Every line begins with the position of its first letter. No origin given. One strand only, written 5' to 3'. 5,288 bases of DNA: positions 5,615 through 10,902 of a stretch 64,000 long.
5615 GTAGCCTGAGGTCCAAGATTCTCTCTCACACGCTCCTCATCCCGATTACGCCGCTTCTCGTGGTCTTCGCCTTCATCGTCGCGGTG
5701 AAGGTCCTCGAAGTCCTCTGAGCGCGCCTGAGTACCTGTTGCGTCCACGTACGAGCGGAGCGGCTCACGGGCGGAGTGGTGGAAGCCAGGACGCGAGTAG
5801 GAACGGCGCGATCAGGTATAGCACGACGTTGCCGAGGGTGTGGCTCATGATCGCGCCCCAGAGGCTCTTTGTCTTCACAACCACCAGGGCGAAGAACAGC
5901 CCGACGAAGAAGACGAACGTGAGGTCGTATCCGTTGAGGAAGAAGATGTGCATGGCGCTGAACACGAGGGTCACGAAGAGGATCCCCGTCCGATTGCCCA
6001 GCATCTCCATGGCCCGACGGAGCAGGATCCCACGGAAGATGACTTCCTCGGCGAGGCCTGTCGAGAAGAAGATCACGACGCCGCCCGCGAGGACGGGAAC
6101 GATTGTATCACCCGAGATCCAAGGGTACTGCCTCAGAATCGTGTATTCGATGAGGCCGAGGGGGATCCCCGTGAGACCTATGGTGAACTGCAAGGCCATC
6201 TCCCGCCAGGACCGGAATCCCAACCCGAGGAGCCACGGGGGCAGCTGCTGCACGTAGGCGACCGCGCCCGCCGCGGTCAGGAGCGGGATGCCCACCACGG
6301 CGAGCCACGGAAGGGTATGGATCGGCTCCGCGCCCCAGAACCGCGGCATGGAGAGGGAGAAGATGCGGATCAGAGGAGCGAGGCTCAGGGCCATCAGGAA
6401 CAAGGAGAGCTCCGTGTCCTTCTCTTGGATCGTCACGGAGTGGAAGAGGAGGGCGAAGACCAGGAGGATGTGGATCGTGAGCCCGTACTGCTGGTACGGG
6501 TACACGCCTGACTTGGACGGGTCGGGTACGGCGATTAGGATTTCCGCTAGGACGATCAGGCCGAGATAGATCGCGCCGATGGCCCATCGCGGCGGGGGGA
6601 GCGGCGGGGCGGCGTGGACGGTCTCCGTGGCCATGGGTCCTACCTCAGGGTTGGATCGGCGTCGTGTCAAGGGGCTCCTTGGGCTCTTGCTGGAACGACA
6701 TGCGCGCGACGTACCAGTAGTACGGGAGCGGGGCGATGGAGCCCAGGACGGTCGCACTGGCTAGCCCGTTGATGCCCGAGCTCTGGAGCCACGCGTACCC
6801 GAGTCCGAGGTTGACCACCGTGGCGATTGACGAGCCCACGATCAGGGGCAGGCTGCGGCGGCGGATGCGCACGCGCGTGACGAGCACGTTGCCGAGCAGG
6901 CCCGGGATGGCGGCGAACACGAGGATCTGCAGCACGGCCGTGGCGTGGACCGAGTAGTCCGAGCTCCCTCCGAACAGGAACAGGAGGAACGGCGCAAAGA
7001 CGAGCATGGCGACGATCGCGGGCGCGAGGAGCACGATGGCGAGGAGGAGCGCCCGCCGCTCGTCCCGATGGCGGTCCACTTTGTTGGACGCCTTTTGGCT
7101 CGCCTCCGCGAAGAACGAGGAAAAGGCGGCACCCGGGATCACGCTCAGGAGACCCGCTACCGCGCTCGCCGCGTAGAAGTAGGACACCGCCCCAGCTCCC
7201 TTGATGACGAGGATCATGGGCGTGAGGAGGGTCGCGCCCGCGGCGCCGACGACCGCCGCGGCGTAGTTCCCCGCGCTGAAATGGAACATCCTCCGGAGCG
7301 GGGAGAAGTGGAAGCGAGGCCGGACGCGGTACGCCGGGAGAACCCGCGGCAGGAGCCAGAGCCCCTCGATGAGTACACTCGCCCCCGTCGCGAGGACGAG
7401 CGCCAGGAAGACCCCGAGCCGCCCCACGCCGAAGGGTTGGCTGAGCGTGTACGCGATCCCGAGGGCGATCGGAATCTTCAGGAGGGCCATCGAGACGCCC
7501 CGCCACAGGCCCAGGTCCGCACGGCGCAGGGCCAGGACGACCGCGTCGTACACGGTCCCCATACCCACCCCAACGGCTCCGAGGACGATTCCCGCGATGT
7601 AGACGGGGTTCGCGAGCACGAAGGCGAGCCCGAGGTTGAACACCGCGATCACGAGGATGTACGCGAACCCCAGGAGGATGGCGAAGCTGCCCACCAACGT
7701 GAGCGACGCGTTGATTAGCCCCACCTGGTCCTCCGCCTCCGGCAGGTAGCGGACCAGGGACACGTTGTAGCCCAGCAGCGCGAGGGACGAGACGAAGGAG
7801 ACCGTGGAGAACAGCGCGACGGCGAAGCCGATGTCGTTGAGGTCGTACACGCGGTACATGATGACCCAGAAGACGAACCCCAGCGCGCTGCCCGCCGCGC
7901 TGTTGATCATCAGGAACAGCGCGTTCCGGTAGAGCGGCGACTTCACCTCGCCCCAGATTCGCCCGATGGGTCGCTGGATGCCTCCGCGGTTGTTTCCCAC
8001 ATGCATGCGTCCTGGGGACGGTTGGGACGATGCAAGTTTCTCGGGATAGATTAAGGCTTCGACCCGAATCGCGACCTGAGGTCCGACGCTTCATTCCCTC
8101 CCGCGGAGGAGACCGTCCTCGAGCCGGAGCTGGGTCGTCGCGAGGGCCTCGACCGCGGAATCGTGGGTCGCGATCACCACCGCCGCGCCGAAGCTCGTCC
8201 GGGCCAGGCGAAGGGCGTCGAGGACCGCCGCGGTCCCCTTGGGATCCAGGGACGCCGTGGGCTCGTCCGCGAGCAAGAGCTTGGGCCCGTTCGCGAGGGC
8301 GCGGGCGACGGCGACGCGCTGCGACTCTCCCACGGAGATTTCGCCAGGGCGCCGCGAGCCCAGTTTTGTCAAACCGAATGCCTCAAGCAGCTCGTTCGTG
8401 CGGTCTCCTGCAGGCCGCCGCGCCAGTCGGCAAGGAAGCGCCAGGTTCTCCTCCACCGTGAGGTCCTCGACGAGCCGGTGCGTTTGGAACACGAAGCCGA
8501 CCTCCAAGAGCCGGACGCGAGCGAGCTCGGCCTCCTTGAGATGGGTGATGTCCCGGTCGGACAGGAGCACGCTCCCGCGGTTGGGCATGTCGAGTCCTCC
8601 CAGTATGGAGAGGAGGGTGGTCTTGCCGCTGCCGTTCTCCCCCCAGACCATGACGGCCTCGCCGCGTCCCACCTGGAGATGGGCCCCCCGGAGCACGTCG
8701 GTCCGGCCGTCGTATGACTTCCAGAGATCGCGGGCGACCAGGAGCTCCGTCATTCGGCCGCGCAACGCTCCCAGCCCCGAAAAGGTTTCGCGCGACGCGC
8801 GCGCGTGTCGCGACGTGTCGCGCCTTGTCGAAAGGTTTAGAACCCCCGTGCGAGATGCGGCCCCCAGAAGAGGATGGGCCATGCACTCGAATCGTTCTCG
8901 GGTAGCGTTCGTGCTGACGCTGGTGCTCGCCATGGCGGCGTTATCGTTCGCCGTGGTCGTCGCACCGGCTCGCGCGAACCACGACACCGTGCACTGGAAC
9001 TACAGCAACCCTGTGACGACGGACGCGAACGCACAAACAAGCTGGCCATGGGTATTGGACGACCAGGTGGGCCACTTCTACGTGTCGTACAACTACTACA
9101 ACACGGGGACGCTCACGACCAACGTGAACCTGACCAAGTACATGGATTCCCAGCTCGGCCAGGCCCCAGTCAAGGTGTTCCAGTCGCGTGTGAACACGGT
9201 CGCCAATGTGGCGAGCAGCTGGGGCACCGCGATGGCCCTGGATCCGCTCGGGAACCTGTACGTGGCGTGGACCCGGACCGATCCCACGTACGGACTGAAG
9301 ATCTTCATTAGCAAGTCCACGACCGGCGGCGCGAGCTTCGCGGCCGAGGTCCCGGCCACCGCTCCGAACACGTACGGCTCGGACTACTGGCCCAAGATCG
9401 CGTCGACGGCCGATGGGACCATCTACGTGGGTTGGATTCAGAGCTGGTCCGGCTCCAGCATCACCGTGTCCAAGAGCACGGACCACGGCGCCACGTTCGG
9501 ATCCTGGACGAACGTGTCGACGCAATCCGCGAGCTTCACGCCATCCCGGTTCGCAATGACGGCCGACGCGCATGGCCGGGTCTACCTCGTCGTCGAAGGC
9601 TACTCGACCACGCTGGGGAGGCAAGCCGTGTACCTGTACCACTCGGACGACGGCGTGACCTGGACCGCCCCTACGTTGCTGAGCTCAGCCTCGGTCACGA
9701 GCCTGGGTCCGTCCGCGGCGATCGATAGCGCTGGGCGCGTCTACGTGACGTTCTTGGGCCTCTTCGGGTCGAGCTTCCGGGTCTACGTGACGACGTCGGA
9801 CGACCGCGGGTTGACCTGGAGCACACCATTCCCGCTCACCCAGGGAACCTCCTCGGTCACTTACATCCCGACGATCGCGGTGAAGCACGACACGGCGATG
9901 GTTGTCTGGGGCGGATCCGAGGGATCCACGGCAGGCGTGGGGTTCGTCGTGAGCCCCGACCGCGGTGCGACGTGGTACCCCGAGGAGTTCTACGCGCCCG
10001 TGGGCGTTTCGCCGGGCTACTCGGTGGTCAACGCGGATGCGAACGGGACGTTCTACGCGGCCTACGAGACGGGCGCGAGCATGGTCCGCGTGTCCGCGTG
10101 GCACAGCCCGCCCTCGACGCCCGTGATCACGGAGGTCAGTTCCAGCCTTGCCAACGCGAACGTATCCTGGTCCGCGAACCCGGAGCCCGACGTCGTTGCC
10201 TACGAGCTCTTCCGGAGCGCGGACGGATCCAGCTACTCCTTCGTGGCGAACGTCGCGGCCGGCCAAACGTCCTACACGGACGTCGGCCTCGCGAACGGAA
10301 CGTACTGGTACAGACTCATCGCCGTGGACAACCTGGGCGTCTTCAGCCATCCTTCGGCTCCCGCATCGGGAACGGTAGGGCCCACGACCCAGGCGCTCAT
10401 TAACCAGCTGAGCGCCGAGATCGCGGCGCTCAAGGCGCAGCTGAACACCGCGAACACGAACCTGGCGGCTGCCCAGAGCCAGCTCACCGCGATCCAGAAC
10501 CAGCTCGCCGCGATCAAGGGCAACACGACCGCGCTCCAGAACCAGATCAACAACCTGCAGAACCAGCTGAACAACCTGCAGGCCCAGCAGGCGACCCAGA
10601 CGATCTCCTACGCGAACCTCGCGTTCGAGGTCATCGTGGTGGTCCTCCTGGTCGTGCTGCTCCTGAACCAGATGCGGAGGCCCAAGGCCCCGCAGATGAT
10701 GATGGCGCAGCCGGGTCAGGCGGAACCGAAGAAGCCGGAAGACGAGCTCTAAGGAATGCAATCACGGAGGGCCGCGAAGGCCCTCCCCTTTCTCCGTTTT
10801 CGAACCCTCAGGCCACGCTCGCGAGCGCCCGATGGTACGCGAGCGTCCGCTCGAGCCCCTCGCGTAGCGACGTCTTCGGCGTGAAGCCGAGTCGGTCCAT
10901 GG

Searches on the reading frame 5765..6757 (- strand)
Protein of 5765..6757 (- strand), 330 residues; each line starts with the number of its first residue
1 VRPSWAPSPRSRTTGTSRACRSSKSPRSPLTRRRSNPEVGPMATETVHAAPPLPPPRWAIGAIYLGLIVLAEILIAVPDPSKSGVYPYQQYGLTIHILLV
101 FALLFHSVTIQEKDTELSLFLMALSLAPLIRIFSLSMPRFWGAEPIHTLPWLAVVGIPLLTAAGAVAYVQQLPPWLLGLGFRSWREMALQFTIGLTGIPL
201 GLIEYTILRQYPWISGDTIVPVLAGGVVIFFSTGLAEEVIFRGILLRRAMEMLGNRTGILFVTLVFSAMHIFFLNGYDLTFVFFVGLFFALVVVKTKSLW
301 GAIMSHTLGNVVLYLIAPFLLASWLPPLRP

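Call 11: search_protein_families(library=pfam, proteins=[window:5765-6757:-])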
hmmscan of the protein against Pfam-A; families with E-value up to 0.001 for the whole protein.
window:5765-6757:- (330 aa): 1 family
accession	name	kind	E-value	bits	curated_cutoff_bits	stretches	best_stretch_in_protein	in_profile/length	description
PF02517.21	Rce1-like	-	2.8e-16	60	22.4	1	223-312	5-93/93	Type II CAAX prenyl endopeptidase Rce1-like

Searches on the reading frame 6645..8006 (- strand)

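Call 11: search_protein_families(library=pfam, proteins=[window:6645-8006:-])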
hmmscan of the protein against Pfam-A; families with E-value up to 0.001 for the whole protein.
window:6645-8006:- (453 aa): 2 families
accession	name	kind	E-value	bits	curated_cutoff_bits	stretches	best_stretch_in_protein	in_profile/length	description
PF01943.22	Polysacc_synt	-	7.6e-05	22.7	28.2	0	26-291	2-258/274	Polysaccharide biosynthesis protein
PF03023.19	MurJ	-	0.00013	21.2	27.4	1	194-440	149-405/451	Lipid II flippase MurJ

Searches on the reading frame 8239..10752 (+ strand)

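Call 11: search_protein_families(library=pfam, proteins=[window:8239-10752:+])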
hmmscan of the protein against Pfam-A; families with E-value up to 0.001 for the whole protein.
window:8239-10752:+ (837 aa): 7 families
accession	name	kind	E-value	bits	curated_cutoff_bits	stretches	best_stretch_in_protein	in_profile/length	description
PF13088.12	BNR_2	-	4.7e-16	59.4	31.4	2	398-532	72-203/277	BNR repeat-like domain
PF12795.12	MscS_porin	-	2.7e-06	27.6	34.4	1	709-789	141-219/238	Mechanosensitive ion channel porin domain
PF06810.17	Phage_scaffold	-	8e-06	26.4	35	1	719-788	18-94/170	Phage capsid assembly scaffolding protein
PF09726.14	Macoilin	-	8.2e-05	21.9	32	1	716-790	387-463/671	Macoilin family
PF07889.17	DUF1664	-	0.00015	22.3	34.6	1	722-784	62-124/124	Protein of unknown function (DUF1664)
PF06739.17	SBBP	-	0.0005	20.4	20.5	0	326-343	12-29/38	Beta-propeller repeat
PF08614.16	ATG16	-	0.00054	20.6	33.7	0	717-785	72-140/200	Autophagy protein 16 (ATG16)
